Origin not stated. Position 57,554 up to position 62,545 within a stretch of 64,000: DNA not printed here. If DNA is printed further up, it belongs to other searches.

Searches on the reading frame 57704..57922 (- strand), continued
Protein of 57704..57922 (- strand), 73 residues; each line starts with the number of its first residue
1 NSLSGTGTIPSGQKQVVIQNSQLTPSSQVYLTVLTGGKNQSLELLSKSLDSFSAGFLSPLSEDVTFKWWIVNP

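Call 68: fold_search(model_id=the predicted structure, library=viral)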
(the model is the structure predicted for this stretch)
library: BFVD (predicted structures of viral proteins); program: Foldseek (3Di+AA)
matches with E <= 10: 1159; with E <= 0.001: 6
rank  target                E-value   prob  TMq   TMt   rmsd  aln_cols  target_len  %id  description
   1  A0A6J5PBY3            6.0e-05  1.00  0.88  0.32   1.4        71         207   17  Uncharacterized protein [uncultured Caudovirales phage]
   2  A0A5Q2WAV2            2.9e-04  1.00  0.86  0.11   1.7        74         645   30  (no name in the UniProt tables at hand)
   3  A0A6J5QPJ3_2          5.3e-04  1.00  0.85  0.08   1.7        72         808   25  Uncharacterized protein [uncultured Caudovirales phage]
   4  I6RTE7                5.6e-04  1.00  0.81  0.39   2.5        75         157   15  Uncharacterized protein [Nonlabens phage P12024L]
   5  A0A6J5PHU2            8.6e-04  1.00  0.86  0.37   1.8        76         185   20  Uncharacterized protein [uncultured Caudovirales phage]
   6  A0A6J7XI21            9.6e-04  1.00  0.85  0.10   1.7        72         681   25  K1 capsule-specific polysaccharide lyase C-terminal domain-containing protein [uncultured Caudovirales phage]
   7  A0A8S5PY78            1.1e-03  1.00  0.75  0.57   2.3        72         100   14  Uncharacterized protein [Podoviridae sp. ctFbF42]
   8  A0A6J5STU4            1.1e-03  1.00  0.72  0.20   3.8        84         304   24  Uncharacterized protein [uncultured Caudovirales phage]
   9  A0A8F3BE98            1.2e-03  1.00  0.75  0.08   2.0        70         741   21  Pectate lyase superfamily protein domain-containing protein [Vibrio phage vB_VpP_BT-1011]
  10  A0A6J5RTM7            1.2e-03  1.00  0.75  0.11   2.6        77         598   22  K1 capsule-specific polysaccharide lyase C-terminal domain-containing protein [uncultured Caudovirales phage]
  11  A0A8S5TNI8            1.3e-03  1.00  0.66  0.31   3.4        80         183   18  Uncharacterized protein [Podoviridae sp. ct90d35]
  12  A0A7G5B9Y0            1.4e-03  1.00  0.81  0.47   1.9        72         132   18  K1 capsule-specific polysaccharide lyase C-terminal domain-containing protein [Ralstonia phage Firinga]
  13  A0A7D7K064            1.5e-03  1.00  0.81  0.12   1.9        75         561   16  Uncharacterized protein [Pseudomonas phage phiB1_1]
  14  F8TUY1                3.0e-03  1.00  0.81  0.60   1.9        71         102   14  (no name in the UniProt tables at hand)
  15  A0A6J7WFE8            3.7e-03  1.00  0.67  0.58   4.4        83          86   19  Uncharacterized protein (Fragment) [uncultured Caudovirales phage]
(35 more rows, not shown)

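Call 69: find_encoding_contigs(protein=P0140, flank=10000, max_places=2)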
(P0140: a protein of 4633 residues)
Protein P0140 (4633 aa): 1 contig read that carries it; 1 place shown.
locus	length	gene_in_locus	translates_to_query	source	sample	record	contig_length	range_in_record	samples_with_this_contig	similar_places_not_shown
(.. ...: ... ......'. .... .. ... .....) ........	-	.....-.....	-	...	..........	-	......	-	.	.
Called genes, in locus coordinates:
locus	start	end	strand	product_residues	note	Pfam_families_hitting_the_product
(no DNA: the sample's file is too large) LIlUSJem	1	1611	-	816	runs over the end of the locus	PF00133:tRNA-synt_1, PF01406:tRNA-synt_1e (faint), PF09334:tRNA-synt_1g, PF13603:tRNA-synt_1_2, PF00133:tRNA-synt_1, PF08264:Anticodon_1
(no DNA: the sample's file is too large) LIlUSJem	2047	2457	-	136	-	-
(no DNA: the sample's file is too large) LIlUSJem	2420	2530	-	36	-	-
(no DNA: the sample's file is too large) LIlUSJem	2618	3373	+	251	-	-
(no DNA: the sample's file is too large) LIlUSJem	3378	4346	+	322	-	-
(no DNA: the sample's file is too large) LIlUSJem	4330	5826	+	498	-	-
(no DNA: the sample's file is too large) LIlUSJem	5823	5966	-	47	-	-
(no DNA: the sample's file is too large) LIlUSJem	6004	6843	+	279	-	-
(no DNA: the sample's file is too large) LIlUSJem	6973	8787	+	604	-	PF19077:Big_13 (faint)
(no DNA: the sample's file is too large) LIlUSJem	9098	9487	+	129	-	PF01850:PIN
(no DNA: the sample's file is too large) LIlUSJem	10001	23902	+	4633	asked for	PF02899:Phage_int_SAM_1, PF13102:Phage_int_SAM_5 (faint), PF13495:Phage_int_SAM_4 (faint), PF21722:Gly_rich_2, PF13884:Peptidase_S74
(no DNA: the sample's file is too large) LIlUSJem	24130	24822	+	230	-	PF01797:Y1_Tnp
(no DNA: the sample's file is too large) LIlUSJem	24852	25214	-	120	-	PF02021:UPF0102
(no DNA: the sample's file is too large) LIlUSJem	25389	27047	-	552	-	PF13541:ChlI, PF00158:Sigma54_activat (faint), PF01078:Mg_chelatase, PF07728:AAA_5 (weak), PF13335:Mg_chelatase_C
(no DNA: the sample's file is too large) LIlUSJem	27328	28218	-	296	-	PF02481:DNA_processg_A, PF18306:LDcluster4 (faint)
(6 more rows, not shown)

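Call 70: find_encoding_contigs(protein=P0099, flank=10000, max_places=2)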
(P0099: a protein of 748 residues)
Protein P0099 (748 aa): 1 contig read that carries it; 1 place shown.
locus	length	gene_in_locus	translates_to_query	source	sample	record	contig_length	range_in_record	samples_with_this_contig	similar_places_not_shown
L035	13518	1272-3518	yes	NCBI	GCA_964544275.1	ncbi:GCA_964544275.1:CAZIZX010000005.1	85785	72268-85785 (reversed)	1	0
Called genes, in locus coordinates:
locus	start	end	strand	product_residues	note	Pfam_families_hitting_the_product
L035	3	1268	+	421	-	?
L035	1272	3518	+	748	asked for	PF04519:Bactofilin (faint)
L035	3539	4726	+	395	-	PF13371:TPR_9 (faint), PF13431:TPR_17 (faint)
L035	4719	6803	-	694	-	-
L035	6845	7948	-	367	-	PF01476:LysM, PF23473:LysM3_LYK4_5 (faint), PF01476:LysM (weak), PF01551:Peptidase_M23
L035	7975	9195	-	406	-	PF07497:Rho_RNA_bind, PF00006:ATP-synt_ab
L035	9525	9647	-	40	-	-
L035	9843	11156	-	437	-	PF18073:Zn_ribbon_LapB, PF06745:ATPase, PF13481:AAA_25 (weak), PF23442:DUF7125 (weak), PF13541:ChlI (faint)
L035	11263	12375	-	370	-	PF00575:S1 (weak), PF25522:OB_cyt-4 (faint), PF18614:RNase_II_C_S1 (faint), PF23459:S1_RRP5 (faint), PF00575:S1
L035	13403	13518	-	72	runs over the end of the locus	-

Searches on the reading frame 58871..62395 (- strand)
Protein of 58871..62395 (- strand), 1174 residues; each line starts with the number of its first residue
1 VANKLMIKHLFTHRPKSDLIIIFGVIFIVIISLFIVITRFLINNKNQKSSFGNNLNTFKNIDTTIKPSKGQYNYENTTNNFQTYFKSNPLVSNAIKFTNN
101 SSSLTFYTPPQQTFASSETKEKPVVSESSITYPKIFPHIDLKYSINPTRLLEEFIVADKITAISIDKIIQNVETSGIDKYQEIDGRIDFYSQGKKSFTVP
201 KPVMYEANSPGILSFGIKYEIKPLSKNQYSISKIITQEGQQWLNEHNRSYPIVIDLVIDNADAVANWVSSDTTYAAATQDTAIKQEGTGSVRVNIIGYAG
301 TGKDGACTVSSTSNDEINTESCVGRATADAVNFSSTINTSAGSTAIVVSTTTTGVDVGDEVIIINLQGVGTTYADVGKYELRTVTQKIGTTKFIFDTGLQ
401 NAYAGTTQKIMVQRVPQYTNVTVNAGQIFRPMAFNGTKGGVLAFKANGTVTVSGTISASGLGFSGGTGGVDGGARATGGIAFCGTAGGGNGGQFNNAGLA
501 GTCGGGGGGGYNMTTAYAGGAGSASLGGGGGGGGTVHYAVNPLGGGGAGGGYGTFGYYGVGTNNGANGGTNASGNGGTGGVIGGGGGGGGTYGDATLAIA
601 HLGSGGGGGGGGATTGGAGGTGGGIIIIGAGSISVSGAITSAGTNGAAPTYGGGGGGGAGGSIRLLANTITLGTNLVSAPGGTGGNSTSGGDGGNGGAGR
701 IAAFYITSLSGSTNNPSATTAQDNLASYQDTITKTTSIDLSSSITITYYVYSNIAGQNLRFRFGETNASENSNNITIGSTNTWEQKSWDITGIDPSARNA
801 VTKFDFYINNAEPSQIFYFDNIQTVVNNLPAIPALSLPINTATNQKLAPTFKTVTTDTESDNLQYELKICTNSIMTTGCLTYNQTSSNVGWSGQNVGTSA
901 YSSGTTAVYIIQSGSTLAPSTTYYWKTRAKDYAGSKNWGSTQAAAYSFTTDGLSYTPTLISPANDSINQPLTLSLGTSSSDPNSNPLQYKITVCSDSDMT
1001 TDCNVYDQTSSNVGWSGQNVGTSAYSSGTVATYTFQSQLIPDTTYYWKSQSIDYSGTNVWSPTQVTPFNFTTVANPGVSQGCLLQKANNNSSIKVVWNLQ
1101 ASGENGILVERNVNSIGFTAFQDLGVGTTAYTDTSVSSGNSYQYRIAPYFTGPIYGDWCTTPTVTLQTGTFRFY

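Call 6: search_protein_families(library=pfam, proteins=[window:58871-62395:-], max_evalue=1)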
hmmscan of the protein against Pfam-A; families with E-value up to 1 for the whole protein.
window:58871-62395:- (1174 aa): 3 families
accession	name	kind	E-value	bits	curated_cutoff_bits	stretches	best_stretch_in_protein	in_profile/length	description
PF25778.1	DUF7948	-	0.0086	16.6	27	1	124-221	99-191/214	Domain of unknown function (DUF7948)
PF25788.1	Ig_Rha78A_N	-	0.12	13.1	27.4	1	894-942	48-97/105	Rha78A-like, N-terminal immunoglobulin domain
PF11337.13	DUF3139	-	0.5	11.4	27.3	0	22-91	3-79/83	Protein of unknown function (DUF3139)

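Call 8: search_protein_families(library=ncbifam, proteins=[window:58871-62395:-], max_evalue=1)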
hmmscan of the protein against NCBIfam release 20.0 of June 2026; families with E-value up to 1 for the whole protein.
window:58871-62395:- (1174 aa): 2 families
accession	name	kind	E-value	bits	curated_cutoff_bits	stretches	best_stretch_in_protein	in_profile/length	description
NF047640.1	gliding_AgmC_N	equivalog_domain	1.4e-13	50.6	275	2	299-536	27-266/412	adventurous gliding motility protein AgmC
NF000004.1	vanH-D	exception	0.024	13.8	550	0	1013-1036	91-114/323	D-lactate dehydrogenase VanH-D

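Call 19: find_encoding_contigs(protein=window:58871-62380:-, flank=10000, max_places=4)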
Protein window:58871-62380:- (1169 aa): 14 contigs read that carry it; 4 places shown.
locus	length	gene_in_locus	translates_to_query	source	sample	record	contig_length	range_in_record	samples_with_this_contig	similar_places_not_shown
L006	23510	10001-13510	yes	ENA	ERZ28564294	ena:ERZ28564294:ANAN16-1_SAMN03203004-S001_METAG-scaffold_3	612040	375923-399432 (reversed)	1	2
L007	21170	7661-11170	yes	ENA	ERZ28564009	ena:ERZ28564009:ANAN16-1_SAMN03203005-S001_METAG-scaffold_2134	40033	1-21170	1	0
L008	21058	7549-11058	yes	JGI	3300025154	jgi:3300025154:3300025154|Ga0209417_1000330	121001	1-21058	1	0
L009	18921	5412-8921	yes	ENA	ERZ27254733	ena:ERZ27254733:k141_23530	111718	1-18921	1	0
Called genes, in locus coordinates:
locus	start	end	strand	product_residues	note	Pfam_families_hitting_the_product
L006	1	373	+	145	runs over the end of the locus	PF02899:Phage_int_SAM_1 (faint)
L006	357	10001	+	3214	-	PF02502:LacAB_rpiB (faint), PF19045:Ligase_CoA_2 (faint)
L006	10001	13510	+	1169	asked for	-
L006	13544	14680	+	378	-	-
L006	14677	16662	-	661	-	PF07719:TPR_2 (faint), PF14559:TPR_19 (faint), PF13181:TPR_8 (faint), PF13414:TPR_11 (faint)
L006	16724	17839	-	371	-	PF01476:LysM, PF23473:LysM3_LYK4_5 (weak), PF01476:LysM (weak), PF01551:Peptidase_M23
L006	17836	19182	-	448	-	PF07497:Rho_RNA_bind, PF00006:ATP-synt_ab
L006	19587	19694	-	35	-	-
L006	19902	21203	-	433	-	PF18073:Zn_ribbon_LapB, PF06745:ATPase, PF13481:AAA_25, PF23442:DUF7125 (weak)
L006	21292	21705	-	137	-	-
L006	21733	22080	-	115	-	-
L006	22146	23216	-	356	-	PF00575:S1 (weak), PF23459:S1_RRP5 (faint), PF00575:S1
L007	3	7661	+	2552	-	?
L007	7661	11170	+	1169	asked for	-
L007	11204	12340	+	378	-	-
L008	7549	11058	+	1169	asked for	-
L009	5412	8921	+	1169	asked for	-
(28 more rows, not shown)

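Call 24: search_protein_families(library=pfam, proteins=[L006:357-9998:+], max_evalue=0.1)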
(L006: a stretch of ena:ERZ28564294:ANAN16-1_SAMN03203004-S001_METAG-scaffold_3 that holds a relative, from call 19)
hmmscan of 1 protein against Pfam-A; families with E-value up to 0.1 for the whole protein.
L006:357-9998:+ (3214 aa): 3 families
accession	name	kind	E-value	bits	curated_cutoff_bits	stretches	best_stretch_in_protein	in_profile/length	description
PF19045.5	Ligase_CoA_2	-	4.8e-06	27.1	23.7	0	1829-1874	45-89/162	Ligase-CoA domain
PF02502.23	LacAB_rpiB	-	6.3e-06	26.6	24.7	0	1790-1866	33-108/138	Ribose/Galactose Isomerase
PF02899.23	Phage_int_SAM_1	-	0.003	18.2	22.3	1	8-47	44-83/83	Phage integrase, N-terminal SAM-like domain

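Call 64: search_protein_families(library=phrogs, proteins=[window:58874-62380:-], max_evalue=0.01)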
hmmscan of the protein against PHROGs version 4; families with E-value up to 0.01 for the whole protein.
window:58874-62380:- (1169 aa): 0 families
